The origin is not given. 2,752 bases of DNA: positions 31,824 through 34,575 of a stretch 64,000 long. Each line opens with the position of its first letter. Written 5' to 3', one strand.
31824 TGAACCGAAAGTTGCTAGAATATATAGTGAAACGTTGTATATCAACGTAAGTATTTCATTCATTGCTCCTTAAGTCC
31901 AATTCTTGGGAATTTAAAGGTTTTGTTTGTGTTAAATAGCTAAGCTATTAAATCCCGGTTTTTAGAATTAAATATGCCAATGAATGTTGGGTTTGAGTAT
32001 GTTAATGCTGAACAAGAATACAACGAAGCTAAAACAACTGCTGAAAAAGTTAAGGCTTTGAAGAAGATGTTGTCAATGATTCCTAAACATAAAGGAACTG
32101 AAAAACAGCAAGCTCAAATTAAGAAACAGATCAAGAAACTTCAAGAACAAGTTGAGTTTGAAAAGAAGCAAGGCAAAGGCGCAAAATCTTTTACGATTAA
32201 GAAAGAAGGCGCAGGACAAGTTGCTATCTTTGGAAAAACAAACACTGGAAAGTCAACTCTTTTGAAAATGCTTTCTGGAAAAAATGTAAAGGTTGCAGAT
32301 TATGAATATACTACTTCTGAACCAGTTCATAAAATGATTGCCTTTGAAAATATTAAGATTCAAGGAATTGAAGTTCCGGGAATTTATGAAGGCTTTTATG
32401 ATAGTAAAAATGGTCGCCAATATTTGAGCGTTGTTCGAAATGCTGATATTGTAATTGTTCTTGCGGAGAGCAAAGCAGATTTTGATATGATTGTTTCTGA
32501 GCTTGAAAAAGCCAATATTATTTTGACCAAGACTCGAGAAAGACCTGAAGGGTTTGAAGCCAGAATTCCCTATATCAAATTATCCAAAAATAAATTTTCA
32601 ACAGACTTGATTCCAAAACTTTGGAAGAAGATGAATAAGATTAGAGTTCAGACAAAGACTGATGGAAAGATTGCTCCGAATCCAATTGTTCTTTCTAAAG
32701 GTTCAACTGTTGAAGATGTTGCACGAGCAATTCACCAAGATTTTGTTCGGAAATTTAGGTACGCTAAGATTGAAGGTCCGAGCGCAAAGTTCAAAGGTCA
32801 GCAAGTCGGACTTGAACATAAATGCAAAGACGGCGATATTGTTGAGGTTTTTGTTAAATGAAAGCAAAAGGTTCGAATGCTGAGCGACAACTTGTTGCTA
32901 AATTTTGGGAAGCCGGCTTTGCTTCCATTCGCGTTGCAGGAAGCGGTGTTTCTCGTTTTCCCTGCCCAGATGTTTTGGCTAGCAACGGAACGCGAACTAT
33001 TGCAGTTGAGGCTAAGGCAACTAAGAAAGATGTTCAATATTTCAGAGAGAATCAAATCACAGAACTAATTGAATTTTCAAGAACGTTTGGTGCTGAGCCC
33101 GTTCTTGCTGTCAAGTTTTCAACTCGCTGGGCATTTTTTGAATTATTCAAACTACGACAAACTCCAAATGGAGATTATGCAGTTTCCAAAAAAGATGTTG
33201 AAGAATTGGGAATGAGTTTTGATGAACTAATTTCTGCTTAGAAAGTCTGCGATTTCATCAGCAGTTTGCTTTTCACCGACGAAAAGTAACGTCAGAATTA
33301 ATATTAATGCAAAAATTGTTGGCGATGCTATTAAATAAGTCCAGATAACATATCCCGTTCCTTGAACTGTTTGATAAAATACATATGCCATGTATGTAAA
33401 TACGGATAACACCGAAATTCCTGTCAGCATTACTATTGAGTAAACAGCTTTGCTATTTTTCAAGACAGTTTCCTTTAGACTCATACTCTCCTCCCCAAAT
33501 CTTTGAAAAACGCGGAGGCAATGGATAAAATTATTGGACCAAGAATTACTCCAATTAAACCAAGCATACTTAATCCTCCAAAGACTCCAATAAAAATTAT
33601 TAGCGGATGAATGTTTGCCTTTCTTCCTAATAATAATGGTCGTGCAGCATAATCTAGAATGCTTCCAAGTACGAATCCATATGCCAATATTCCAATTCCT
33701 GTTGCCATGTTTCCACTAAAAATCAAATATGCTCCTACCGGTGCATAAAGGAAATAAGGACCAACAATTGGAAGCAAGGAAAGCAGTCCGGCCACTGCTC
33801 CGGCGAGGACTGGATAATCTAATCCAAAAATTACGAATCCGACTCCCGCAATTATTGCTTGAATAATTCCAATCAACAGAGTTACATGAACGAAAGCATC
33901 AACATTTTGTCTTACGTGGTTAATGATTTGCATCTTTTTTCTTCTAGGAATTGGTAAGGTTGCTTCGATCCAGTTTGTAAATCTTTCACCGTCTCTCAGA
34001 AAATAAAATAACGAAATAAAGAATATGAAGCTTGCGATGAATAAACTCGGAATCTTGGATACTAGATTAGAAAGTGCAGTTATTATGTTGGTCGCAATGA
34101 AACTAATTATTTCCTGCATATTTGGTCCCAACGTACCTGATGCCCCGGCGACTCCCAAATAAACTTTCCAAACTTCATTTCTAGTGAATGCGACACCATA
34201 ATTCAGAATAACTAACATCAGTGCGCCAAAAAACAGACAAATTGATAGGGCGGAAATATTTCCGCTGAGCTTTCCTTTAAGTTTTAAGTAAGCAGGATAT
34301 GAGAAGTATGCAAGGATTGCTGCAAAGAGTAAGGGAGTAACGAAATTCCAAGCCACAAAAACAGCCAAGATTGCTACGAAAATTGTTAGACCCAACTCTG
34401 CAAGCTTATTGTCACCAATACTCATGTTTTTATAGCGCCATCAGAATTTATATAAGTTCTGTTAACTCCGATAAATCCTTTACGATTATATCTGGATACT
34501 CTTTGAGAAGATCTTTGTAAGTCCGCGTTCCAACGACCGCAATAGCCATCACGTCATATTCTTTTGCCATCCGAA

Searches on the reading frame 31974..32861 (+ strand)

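Call 22: search_protein_families(library=pfam, proteins=[window:31974-32861:+], max_evalue=0.001)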
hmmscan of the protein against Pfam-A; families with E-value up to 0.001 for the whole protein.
window:31974-32861:+ (295 aa): 4 families
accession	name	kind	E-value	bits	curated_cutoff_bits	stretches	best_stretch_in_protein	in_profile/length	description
PF01926.29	MMR_HSR1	-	7.2e-17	62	21.9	1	82-180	1-99/113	50S ribosome-binding GTPase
PF02824.27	TGS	-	8e-16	58.3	22.2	1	223-293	1-59/60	TGS domain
PF02421.24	FeoB_N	-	3.7e-09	36.7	27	1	82-163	2-85/156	Ferrous iron transport protein B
PF00350.29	Dynamin_N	-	0.0002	21.9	27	1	83-118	1-36/168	Dynamin family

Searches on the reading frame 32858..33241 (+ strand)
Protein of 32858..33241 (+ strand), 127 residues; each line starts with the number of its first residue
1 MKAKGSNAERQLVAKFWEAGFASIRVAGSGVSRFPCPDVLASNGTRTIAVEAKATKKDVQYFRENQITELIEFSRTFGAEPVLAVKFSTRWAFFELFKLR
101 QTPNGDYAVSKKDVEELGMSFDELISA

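Call 78: search_protein_families(library=pfam, proteins=[window:32858-33241:+], max_evalue=0.0001)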
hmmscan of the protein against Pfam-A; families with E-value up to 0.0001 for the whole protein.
window:32858-33241:+ (127 aa): 1 family
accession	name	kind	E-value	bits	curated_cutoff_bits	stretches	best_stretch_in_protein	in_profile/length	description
PF01870.24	Hjc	-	1.6e-27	95.7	21.1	1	8-96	2-91/93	Archaeal holliday junction resolvase (hjc)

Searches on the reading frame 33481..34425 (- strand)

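Call 27: search_protein_families(library=pfam, proteins=[window:33481-34425:-], max_evalue=0.01)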
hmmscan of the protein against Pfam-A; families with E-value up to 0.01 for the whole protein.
window:33481-34425:- (314 aa): 1 family
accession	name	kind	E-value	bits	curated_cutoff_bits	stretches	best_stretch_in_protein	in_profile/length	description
PF01594.21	AI-2E_transport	-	1.8e-42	146.2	34.3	1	12-309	4-325/327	AI-2E family transporter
